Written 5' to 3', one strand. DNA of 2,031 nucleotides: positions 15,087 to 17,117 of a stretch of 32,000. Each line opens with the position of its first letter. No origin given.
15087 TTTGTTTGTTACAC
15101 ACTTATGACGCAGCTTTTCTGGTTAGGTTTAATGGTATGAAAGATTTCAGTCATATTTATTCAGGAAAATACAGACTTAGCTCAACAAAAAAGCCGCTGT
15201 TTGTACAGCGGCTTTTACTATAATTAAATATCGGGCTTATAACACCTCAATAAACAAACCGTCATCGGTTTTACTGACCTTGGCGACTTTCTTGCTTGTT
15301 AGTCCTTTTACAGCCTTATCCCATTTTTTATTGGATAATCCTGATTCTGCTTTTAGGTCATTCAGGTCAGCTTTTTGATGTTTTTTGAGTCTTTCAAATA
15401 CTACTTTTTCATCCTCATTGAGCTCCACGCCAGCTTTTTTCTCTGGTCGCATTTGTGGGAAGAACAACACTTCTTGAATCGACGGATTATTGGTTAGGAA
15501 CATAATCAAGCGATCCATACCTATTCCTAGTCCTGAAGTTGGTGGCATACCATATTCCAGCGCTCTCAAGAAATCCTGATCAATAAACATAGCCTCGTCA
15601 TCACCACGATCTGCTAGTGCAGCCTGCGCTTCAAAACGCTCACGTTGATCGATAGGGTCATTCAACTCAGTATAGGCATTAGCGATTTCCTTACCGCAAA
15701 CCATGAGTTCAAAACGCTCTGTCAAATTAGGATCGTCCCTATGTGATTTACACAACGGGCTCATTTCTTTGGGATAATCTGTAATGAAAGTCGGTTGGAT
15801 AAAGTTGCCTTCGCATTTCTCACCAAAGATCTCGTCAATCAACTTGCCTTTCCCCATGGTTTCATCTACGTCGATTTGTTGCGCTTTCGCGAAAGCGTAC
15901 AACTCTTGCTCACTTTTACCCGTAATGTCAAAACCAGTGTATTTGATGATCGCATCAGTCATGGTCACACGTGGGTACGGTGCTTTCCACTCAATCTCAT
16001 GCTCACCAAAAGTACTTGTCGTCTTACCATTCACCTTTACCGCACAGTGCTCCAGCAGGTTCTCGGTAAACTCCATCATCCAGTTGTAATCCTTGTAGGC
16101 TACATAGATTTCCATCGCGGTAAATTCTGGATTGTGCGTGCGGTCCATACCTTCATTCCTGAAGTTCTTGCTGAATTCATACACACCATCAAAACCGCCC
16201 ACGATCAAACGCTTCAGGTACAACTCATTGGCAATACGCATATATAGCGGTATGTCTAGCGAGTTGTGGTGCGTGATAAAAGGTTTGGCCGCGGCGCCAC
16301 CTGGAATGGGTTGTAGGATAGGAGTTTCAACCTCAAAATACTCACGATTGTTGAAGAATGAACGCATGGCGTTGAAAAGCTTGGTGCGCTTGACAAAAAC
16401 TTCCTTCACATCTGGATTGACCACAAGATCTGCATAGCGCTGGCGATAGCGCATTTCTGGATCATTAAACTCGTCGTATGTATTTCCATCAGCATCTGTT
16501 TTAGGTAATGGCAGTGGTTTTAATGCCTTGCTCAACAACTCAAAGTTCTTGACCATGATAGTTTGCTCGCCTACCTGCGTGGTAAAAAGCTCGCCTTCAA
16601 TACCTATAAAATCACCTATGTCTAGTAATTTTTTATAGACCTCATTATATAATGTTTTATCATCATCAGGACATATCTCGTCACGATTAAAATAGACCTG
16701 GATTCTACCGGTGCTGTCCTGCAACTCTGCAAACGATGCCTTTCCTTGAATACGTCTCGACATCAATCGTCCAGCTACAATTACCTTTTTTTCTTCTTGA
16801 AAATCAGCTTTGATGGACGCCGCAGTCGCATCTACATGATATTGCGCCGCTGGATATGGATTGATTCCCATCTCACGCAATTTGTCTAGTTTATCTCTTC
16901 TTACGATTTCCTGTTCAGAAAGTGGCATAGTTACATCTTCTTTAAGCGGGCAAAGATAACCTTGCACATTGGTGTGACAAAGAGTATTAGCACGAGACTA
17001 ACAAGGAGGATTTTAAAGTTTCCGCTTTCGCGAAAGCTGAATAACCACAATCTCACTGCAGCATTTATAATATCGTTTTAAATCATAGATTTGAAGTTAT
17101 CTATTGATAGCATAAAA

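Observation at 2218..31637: One 14-16 bp perfect palindrome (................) recurs 13 times in 32 kb, in genes and between them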

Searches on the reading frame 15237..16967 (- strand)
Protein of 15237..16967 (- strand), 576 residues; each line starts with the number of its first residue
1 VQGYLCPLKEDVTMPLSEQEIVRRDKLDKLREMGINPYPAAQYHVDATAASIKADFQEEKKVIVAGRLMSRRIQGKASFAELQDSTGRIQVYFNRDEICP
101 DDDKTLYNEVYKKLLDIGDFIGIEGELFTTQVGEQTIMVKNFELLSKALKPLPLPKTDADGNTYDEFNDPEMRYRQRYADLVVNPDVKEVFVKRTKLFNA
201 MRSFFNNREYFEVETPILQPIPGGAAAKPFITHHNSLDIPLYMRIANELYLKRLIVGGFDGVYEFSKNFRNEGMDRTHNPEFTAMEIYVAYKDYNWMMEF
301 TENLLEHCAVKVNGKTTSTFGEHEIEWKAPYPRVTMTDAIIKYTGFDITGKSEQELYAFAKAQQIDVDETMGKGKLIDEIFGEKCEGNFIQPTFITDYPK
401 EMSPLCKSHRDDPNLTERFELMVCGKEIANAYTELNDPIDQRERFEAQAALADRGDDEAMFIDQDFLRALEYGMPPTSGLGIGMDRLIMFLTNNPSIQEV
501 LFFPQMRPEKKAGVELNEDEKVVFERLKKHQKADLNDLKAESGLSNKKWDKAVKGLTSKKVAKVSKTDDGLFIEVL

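Call 7: find_encoding_contigs(protein=window:15237-16967:-, flank=10000, max_places=6)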
Protein window:15237-16967:- (576 aa): no gene with exactly this product is on record in the collection.

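Call 8: search_solved_structures(query=window:15237-16967:-, show_alignments=2)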
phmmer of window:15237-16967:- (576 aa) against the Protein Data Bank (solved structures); distinct sequences matched with E-value up to 0.001: 73 (the best 60 are shown).
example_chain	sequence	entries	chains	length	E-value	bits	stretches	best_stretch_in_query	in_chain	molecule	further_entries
3a74_A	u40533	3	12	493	6.9e-148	496.7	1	16-507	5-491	Lysyl-tRNA synthetase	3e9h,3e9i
9jkl_A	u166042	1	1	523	1.9e-141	475.5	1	15-508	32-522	Lysine--tRNA ligase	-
1e1o_A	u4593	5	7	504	2.2e-141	475.3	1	22-510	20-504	LYSYL-TRNA SYNTHETASE, HEAT INDUCIBLE | LYSYL-TRNA SYNTHETASE | LYSYL-TRNA SYNTHETASE (LYSU)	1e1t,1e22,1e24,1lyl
1bbu_A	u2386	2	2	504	3.1e-141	474.8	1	11-510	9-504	PROTEIN (LYSYL-TRNA SYNTHETASE)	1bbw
5yzx_A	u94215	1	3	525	3.7e-141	474.5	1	22-510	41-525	Lysine--tRNA ligase, heat inducible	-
9kwd_A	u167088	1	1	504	8.1e-141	473.4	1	22-509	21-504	Lysine--tRNA ligase, heat inducible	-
4ex5_A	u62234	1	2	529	2.5e-135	455.3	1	7-509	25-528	Lysine--tRNA ligase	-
6wbd_A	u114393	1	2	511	4.8e-134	451.1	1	14-509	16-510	Lysine--tRNA ligase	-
9slz_A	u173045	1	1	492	2e-125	422.6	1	23-512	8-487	Lysine--tRNA ligase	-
36lw_A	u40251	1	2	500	3.9e-122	411.7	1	23-509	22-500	Lysine--tRNA ligase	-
5hgq_A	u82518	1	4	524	6.1e-113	381.4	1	23-517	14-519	Lysine--tRNA ligase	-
8hyr_A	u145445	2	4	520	7.8e-112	377.7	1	22-515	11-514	Lysine--tRNA ligase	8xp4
7ea9_A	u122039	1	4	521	1.4e-111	376.9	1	22-512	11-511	Lysine--tRNA ligase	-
3bju_A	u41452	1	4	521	1.5e-111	376.8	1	22-512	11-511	Lysyl-tRNA synthetase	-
6chd_A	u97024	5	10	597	1.6e-111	376.7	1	20-512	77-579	Lysine--tRNA ligase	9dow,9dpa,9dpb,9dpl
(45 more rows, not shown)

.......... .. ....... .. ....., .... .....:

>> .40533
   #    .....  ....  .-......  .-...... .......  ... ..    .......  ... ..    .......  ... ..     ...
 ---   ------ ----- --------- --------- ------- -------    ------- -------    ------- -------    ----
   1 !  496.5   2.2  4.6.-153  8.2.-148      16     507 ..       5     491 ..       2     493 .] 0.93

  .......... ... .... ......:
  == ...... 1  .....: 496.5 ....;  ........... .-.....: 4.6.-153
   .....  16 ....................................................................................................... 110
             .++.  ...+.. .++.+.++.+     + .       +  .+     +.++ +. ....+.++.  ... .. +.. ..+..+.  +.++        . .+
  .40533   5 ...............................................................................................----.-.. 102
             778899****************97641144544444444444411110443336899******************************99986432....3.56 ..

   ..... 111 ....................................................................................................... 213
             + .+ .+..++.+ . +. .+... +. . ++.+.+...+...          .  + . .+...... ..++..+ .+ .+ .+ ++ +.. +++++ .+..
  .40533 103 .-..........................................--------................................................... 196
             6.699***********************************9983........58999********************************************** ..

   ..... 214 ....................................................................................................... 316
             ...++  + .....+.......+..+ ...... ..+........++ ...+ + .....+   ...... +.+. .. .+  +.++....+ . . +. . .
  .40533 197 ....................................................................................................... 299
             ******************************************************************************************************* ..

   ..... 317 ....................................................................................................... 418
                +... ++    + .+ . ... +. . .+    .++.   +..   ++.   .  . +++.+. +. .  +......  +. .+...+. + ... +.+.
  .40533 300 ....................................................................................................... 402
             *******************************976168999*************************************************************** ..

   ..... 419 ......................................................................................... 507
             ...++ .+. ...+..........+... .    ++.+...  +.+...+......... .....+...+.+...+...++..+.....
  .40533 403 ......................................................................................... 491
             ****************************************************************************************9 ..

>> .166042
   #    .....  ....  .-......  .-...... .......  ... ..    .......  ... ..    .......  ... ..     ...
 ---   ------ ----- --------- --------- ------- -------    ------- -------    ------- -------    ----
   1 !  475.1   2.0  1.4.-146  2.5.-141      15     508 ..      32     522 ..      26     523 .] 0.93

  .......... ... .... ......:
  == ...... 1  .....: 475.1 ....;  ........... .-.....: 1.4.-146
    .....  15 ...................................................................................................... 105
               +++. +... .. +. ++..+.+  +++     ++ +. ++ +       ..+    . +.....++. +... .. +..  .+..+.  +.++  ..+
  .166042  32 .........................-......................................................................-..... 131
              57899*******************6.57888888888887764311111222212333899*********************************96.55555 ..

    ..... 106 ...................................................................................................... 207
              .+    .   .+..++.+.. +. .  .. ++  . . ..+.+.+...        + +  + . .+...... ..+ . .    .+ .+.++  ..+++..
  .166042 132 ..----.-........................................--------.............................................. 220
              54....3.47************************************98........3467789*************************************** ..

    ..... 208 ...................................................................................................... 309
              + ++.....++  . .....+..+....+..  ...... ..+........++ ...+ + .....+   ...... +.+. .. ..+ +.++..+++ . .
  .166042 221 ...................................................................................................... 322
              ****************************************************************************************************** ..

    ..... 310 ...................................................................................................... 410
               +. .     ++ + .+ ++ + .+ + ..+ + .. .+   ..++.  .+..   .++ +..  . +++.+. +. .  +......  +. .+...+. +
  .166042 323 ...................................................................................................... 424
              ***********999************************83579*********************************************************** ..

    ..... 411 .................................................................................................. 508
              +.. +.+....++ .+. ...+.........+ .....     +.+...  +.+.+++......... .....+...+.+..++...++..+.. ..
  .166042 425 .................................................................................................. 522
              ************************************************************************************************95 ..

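Call 10: find_related_loci(query=window:15237-16967:-, collection=genome_contigs, flank=10000)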
Query window:15237-16967:- (576 aa) in genome_contigs; peptide patterns used: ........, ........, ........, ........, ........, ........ (x = any residue, [..] = any of these).
600 stretches matched a pattern (row limit reached: there are more); 598 encode a relative of the query (tblastn E <= 1e-3); the best 80 are kept; 80 distinct loci.
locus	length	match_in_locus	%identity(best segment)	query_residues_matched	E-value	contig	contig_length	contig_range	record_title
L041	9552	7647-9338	80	14-576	0e+0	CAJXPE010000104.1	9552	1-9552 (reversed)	MAG TPA_asm: uncultured Marixanthomonas sp. isolate SRR3933284_bin.4_MetaBAT_v2.12.1_MAG genome assembly, contig: NODE_8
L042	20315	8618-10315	79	12-576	0e+0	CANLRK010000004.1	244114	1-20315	uncultured Flavobacteriaceae bacterium isolate N1E193-Z.fasta genome assembly, contig: NODE_4, whole genome shotgun sequ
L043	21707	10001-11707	79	8-576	0e+0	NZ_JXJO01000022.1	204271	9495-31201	Psychroserpens damuponensis strain JCM 17632 JCM17632_S20_contig_22, whole genome shotgun sequence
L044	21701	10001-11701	79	12-576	0e+0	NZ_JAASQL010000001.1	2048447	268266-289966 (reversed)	Wenyingzhuangia heitensis strain DSM 101599 Ga0373359_01, whole genome shotgun sequence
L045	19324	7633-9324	79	13-576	0e+0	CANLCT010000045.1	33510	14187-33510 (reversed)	uncultured Aquimarina sp. isolate 3-767-J.fasta genome assembly, contig: NODE_45, whole genome shotgun sequence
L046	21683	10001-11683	79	14-575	0e+0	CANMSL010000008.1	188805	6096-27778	uncultured Aquimarina sp. isolate 2-926.fasta genome assembly, contig: NODE_8, whole genome shotgun sequence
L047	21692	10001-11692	79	13-576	0e+0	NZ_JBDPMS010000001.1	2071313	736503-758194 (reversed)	Aequorivita sp. Q41 NODE_1_length_2071313_cov_283.730301, whole genome shotgun sequence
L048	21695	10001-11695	78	13-576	0e+0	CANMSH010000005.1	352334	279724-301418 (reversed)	uncultured Flavobacteriaceae bacterium isolate 2-853-G.fasta genome assembly, contig: NODE_5, whole genome shotgun seque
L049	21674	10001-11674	79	14-572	0e+0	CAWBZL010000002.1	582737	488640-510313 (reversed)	MAG: uncultured Flavobacteriaceae bacterium isolate MFD03250.bin.1.112 genome assembly, contig: contig_3176, whole genom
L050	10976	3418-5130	78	5-575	0e+0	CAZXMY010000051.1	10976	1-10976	MAG TPA_asm: uncultured Flavobacteriaceae bacterium isolate binchicken_co366_138 genome assembly, contig: NODE_4255_leng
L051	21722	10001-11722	77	3-576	0e+0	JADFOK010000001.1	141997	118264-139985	MAG: Bacteroidetes bacterium isolate B68T3L11 B68T3L11_NODE24, whole genome shotgun sequence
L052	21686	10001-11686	78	14-575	0e+0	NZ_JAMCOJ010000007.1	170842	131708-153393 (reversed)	Cellulophaga sp. 20_2_10 Scaffold7, whole genome shotgun sequence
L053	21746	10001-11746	77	4-576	0e+0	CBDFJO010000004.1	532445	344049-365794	MAG: Urechidicola sp. isolate 610d9a87-7a4d-4513-85e9-6b9cffa8d99e genome assembly, contig: contig_4, whole genome shotg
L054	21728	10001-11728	77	4-576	0e+0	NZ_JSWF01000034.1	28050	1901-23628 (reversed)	Lacinutrix jangbogonensis strain PAMC 27137 ctg7180000000652, whole genome shotgun sequence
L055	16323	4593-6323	76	1-576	0e+0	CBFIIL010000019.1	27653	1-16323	MAG: Flavobacteriaceae bacterium isolate Co_bin_825_strict genome assembly, contig: Co_bin_825_strict_c20, whole genome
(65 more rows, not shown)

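Call 18: find_homologous_proteins(query=window:15237-16967:-, max_evalue=1e-100)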
Query window:15237-16967:- (576 aa): 8000 proteins with E <= 1e-100 among 8000 candidates; the best 120 are listed.
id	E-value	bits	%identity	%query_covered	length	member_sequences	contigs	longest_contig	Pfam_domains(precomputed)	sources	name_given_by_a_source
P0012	0.0e+0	1204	92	98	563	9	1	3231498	PF01336.32,PF00152.26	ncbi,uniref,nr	ncbi:lysyl-tRNA synthetase [Nonlabens sp. YIK11]|uniref:lysine--tRNA ligase n=1 Tax=Nonlabens sp. YI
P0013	0.0e+0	1194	91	98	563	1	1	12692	PF01336.32,PF00152.26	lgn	-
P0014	0.0e+0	1191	91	98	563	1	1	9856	PF01336.32,PF00152.26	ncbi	-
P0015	0.0e+0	1189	91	98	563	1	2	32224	PF01336.32,PF00152.26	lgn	-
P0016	0.0e+0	1187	91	98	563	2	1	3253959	PF01336.32,PF00152.26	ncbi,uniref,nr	ncbi:lysyl-tRNA synthetase, class II [Nonlabens sp. Hel1_33_55]|uniref:lysine--tRNA ligase n=1 Tax=N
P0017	0.0e+0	1178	91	98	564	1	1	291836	PF01336.32,PF00152.26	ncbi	-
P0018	0.0e+0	1178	90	98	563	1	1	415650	PF01336.32,PF00152.26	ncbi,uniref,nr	ncbi:lysine--tRNA ligase [Nonlabens antarcticus]|uniref:lysine--tRNA ligase n=1 Tax=Nonlabens antarc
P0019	0.0e+0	1177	90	98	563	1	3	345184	PF01336.32,PF00152.26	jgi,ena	-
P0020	0.0e+0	1177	90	98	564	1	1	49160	PF01336.32,PF00152.26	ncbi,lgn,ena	-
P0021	0.0e+0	1165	89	98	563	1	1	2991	PF01336.32,PF00152.26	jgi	jgi:lysyl-tRNA synthetase class 2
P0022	0.0e+0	1157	88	98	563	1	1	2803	PF01336.32,PF00152.26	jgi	jgi:lysyl-tRNA synthetase class 2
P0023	0.0e+0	1122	86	98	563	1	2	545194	PF01336.32,PF00152.26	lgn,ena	-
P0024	0.0e+0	1118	86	98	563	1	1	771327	PF01336.32,PF00152.26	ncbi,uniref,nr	ncbi:lysine--tRNA ligase [Nonlabens xiamenensis]|uniref:lysine--tRNA ligase n=1 Tax=Nonlabens xiamen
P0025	0.0e+0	1115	85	98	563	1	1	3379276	PF01336.32,PF00152.26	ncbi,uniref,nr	ncbi:lysine--tRNA ligase [Nonlabens spongiae]|uniref:Lysine--tRNA ligase n=1 Tax=Nonlabens spongiae 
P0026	0.0e+0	1114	86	98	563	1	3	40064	PF01336.32,PF00152.26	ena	-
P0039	0.0e+0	1082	84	98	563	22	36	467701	PF01336.32,PF00152.26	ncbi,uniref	ncbi:lysine--tRNA ligase [Nonlabens ulvanivorans]|uniref:lysine--tRNA ligase n=1 Tax=Nonlabens ulvan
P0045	0.0e+0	1076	82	98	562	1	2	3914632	PF01336.32,PF00152.26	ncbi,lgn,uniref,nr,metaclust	ncbi:lysyl-tRNA synthetase class II [Nonlabens dokdonensis]|uniref:Lysine--tRNA ligase n=2 Tax=Nonla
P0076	0.0e+0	1069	81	98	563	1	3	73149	PF01336.32,PF00152.26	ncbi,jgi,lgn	jgi:lysyl-tRNA synthetase class 2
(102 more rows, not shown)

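Call 20: find_encoding_contigs(protein=P0012, flank=10000, max_places=2)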
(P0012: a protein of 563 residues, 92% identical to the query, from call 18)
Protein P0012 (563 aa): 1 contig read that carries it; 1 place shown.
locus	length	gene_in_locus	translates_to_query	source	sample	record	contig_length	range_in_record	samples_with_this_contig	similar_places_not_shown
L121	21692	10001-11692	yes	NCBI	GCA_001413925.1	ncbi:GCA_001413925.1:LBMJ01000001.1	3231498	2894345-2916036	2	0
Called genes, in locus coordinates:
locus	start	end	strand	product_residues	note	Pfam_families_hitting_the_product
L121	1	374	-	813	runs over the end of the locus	PF13620:CarboxypepD_reg, PF13715:CarbopepD_reg_2, PF07715:Plug, PF00593:TonB_dep_Rec_b-barrel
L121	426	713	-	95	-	-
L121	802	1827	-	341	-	-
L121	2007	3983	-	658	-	PF14121:Porin_10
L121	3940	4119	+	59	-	-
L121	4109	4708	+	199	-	PF01351:RNase_HII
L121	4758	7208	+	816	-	-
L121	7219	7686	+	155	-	-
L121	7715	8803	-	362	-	PF21338:Top1B_N_bact, PF01028:Topoisom_I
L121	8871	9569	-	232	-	PF21948:LplA-B_cat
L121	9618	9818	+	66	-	-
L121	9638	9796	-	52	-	PF01679:Pmp3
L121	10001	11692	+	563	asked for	PF01336:tRNA_anti-codon, PF00152:tRNA-synt_2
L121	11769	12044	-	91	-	-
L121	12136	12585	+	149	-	-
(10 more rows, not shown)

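Call 21: find_encoding_contigs(protein=P0045, flank=10000, max_places=2)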
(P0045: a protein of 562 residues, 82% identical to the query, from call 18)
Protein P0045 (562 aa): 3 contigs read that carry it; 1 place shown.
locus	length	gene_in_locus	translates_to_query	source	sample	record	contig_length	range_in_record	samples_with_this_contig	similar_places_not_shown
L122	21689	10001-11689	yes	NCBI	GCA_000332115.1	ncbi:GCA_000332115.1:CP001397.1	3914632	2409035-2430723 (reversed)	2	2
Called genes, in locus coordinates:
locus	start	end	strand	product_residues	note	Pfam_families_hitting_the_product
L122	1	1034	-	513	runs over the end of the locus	PF04244:DPRP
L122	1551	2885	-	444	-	PF00875:DNA_photolyase, PF03441:FAD_binding_7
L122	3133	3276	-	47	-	PF10013:DUF2256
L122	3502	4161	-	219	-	PF01613:Flavin_Reduct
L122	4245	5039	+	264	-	PF01209:Ubie_methyltran (weak), PF13847:Methyltransf_31, PF08241:Methyltransf_11, PF08242:Methyltransf_12, PF13649:Methyltransf_25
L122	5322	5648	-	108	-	PF07411:DUF1508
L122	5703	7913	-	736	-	PF07715:Plug, PF00593:TonB_dep_Rec_b-barrel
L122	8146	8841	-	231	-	PF21948:LplA-B_cat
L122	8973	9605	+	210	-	-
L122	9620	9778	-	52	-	PF01679:Pmp3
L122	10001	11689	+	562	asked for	PF01336:tRNA_anti-codon, PF00152:tRNA-synt_2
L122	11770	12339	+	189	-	PF03938:OmpH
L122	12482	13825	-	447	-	PF00578:AhpC-TSA, PF08534:Redoxin, PF00085:Thioredoxin, PF13098:Thioredoxin_2, PF13905:Thioredoxin_8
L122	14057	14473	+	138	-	PF16231:DUF4890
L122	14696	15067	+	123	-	-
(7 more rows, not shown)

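Call 22: find_encoding_contigs(protein=P0017, flank=10000, max_places=2)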
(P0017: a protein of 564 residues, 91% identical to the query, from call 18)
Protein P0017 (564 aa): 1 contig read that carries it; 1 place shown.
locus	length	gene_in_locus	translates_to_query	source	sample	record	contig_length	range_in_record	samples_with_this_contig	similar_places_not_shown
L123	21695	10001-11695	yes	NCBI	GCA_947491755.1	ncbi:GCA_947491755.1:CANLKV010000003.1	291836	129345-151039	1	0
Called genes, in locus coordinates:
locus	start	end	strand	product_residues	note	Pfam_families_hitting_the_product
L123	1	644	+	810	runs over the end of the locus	PF13570:Beta-prop_ACSF4 (faint)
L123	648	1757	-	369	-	PF21338:Top1B_N_bact, PF01028:Topoisom_I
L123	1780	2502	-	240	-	PF21948:LplA-B_cat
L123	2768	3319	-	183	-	PF07885:Ion_trans_2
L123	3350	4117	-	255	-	PF00106:adh_short, PF02737:3HCDH_N (weak), PF08659:KR, PF23441:SDR, PF01370:Epimerase (weak), PF08242:Methyltransf_12 (faint), PF13460:NAD_binding_10 (weak), PF13561:adh_short_C2, +1 more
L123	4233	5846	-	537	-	-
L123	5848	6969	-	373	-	PF25917:BSH_RND, PF25973:BSH_CzcB (weak), PF25876:HH_MFP_RND (weak)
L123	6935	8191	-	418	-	PF02321:OEP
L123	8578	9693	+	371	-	PF01594:AI-2E_transport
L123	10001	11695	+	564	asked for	PF01336:tRNA_anti-codon, PF00152:tRNA-synt_2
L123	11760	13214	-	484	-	-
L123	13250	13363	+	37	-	-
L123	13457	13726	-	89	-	-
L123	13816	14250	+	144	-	PF16231:DUF4890 (weak)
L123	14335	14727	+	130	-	-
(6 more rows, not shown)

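Call 28: find_encoding_contigs(protein=P0025, flank=10000, max_places=1)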
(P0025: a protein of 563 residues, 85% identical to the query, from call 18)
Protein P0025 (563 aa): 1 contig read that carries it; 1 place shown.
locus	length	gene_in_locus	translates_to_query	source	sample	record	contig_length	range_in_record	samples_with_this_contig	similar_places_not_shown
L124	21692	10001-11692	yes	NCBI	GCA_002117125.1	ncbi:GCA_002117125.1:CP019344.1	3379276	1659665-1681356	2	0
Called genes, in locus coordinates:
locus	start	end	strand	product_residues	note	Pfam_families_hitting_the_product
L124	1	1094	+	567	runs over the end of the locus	PF26696:PTL_trimer (faint)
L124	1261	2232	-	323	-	PF01266:DAO (faint), PF03486:HI0933_like (faint), PF07992:Pyr_redox_2, PF12831:FAD_oxidored (faint), PF13434:Lys_Orn_oxgnase (faint), PF13738:Pyr_redox_3, PF00070:Pyr_redox (weak)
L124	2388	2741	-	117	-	PF13778:DUF4174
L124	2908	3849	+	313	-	PF06739:SBBP (faint)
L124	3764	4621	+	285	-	PF06739:SBBP (faint), PF18962:Por_Secre_tail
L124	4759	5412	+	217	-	PF06078:DUF937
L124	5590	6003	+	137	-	PF19643:DUF6146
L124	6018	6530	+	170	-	PF20584:DUF6787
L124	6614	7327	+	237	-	PF01027:Bax1-I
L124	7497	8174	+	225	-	PF06167:Peptidase_M90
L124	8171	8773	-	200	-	PF00132:Hexapep, PF25084:LbH_EIF2B (faint), PF25087:GMPPB_C (faint), PF00132:Hexapep, PF14602:Hexapep_2 (weak)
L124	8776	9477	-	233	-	PF21948:LplA-B_cat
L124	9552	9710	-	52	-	PF01679:Pmp3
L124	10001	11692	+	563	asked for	PF01336:tRNA_anti-codon, PF00152:tRNA-synt_2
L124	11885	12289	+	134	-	PF16231:DUF4890 (weak)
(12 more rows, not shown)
